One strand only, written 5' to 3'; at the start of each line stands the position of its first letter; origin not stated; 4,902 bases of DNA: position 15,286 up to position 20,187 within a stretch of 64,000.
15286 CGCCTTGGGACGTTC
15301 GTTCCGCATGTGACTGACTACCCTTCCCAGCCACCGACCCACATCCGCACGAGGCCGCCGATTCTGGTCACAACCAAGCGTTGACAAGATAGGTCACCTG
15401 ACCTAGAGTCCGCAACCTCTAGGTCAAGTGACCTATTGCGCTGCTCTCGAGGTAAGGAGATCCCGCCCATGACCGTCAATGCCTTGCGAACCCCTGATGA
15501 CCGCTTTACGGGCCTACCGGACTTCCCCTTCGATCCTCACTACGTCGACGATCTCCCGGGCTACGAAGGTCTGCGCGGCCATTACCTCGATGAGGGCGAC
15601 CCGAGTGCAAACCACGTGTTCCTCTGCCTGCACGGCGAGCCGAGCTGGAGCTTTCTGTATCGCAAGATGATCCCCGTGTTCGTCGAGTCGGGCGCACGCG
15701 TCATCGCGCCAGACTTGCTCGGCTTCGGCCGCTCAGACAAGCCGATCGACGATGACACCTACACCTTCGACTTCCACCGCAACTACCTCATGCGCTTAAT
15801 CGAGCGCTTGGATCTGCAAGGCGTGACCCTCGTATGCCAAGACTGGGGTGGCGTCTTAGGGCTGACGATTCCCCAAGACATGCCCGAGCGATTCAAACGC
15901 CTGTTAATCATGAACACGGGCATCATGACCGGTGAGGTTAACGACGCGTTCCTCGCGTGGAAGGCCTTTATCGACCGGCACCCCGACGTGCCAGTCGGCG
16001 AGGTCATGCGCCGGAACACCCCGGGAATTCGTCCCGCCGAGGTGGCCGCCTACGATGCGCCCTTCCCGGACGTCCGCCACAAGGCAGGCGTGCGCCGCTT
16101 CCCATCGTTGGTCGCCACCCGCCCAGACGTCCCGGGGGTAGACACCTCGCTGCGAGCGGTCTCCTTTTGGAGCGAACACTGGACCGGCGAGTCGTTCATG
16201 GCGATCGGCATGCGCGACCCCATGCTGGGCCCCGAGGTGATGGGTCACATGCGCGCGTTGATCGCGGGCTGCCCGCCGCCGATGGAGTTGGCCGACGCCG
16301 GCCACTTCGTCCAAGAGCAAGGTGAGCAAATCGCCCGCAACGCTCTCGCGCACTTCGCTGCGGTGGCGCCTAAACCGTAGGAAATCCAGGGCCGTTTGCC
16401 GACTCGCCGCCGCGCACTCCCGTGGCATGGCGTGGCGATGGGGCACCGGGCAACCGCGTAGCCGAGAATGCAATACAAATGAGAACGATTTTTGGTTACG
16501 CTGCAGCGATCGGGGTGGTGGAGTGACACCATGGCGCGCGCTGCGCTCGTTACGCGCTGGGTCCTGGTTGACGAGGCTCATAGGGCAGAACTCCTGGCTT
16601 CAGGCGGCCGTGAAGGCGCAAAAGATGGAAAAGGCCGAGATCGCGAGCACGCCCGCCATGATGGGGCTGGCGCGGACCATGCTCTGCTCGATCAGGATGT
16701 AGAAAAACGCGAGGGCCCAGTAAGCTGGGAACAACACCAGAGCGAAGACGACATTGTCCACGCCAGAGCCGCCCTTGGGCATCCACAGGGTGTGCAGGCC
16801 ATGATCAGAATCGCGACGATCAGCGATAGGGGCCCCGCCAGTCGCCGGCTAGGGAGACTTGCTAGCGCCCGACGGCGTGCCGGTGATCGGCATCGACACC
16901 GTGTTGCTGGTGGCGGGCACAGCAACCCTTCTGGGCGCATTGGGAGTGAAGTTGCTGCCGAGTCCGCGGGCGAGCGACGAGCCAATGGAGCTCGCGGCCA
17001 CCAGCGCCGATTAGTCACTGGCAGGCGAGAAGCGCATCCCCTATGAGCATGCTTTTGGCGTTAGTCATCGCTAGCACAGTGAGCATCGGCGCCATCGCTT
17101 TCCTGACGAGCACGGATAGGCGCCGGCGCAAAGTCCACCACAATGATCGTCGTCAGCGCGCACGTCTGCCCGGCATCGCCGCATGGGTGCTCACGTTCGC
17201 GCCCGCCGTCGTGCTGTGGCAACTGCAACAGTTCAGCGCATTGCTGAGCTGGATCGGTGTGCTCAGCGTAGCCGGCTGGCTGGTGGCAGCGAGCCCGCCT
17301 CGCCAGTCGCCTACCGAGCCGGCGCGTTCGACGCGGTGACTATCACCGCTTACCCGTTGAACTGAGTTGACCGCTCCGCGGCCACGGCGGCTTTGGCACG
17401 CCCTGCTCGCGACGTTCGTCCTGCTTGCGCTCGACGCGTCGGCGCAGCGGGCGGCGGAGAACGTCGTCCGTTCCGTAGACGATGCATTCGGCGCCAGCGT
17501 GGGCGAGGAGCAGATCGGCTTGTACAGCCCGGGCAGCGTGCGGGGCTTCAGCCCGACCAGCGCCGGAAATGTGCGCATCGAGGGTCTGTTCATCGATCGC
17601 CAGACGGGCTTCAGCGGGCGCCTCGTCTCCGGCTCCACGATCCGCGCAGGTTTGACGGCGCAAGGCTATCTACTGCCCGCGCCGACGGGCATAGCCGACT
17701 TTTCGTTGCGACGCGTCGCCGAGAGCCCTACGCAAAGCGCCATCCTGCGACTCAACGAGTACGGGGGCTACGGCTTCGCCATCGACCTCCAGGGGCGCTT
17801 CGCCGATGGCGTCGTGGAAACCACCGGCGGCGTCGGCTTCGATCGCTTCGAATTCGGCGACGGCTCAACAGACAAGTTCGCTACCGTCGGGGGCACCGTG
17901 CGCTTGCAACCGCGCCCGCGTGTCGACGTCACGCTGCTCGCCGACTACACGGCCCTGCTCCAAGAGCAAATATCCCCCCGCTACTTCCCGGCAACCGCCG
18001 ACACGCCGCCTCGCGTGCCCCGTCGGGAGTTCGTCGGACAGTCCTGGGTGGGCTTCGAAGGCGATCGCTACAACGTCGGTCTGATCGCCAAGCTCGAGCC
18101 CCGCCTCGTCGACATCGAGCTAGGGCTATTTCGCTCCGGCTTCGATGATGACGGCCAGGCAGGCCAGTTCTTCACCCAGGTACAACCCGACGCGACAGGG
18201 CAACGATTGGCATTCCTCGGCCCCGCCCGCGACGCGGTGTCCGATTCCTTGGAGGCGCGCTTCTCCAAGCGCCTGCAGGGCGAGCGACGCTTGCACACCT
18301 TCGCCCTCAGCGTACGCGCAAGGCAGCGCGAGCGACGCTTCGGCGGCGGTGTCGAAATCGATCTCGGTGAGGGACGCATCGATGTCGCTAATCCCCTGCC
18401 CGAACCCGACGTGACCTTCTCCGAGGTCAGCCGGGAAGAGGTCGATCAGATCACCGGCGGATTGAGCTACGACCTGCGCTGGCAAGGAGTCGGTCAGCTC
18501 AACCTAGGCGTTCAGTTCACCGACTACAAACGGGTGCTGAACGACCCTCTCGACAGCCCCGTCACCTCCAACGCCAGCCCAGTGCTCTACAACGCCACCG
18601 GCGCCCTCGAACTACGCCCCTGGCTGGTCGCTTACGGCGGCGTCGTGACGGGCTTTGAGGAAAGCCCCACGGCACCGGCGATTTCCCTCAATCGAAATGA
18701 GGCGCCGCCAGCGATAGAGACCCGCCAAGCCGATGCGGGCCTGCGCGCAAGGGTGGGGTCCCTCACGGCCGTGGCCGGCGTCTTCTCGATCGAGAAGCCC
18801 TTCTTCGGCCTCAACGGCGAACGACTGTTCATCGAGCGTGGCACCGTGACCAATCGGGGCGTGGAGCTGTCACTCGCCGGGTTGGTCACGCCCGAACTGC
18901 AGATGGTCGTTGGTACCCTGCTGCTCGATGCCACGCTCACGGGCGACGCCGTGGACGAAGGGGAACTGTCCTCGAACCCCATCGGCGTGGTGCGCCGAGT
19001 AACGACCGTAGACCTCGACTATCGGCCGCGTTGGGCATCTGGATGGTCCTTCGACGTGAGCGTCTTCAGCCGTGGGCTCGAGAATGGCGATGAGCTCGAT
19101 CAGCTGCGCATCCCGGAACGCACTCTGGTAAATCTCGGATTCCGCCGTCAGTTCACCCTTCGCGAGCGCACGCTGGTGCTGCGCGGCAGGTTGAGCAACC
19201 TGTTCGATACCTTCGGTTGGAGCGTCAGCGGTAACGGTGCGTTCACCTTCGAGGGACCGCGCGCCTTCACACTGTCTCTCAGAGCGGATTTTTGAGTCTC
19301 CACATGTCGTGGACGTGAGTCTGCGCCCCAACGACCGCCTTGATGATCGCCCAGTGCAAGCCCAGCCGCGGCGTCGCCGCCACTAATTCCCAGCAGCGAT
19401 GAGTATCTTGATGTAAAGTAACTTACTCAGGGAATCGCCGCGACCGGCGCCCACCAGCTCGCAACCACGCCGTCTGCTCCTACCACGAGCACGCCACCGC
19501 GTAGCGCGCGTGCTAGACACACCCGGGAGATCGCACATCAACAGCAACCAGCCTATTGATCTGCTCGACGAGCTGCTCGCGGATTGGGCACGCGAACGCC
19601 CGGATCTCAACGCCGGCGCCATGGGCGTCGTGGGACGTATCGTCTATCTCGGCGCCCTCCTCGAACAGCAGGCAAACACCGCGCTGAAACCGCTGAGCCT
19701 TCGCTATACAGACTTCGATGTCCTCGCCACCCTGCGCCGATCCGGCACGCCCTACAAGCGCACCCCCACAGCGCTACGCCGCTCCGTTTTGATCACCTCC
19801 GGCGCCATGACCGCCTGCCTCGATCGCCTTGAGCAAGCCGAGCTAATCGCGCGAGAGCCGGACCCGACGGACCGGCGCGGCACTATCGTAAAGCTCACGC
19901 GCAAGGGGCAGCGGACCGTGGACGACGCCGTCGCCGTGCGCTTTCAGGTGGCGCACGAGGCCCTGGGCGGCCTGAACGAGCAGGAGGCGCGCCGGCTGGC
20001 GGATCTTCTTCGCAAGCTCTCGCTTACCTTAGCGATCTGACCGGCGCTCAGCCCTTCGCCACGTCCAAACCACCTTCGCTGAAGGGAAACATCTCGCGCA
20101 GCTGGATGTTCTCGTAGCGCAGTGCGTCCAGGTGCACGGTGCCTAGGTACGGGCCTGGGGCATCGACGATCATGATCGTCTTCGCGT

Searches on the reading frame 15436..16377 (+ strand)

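Call 62: search_protein_families(library=pfam, proteins=[window:15436-16377:+], max_evalue=0.0001)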
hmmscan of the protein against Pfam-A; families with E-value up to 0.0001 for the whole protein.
window:15436-16377:+ (314 aa): 2 families
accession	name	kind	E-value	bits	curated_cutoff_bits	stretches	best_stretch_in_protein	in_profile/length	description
PF00561.26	Abhydrolase_1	-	1.1e-26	94.5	25.8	1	61-296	2-244/245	alpha/beta hydrolase fold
PF12697.13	Abhydrolase_6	-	5.6e-15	57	26.3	1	63-301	2-216/217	Alpha/beta hydrolase family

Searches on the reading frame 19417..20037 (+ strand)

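Call 93: search_protein_families(library=pfam, proteins=[window:19417-20037:+], max_evalue=0.01)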
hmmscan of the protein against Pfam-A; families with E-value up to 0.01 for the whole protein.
window:19417-20037:+ (207 aa): 5 families
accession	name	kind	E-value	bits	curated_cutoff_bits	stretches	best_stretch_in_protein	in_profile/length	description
PF12802.13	MarR_2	-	2.2e-11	44.2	27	1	97-154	5-60/61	MarR family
PF01047.28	MarR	-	9.8e-11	41.8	24.6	1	97-154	3-57/59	MarR family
PF13463.12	HTH_27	-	9.2e-06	26.3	22.2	1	118-164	22-68/68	Winged helix DNA-binding domain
PF13601.12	HTH_34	-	0.00012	22.6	27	1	116-170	16-71/80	Winged helix DNA-binding domain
PF22381.2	Staph_reg_Sar_Rot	-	0.00019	21.9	27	1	89-170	6-84/85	Transcriptional regulator SarA/Rot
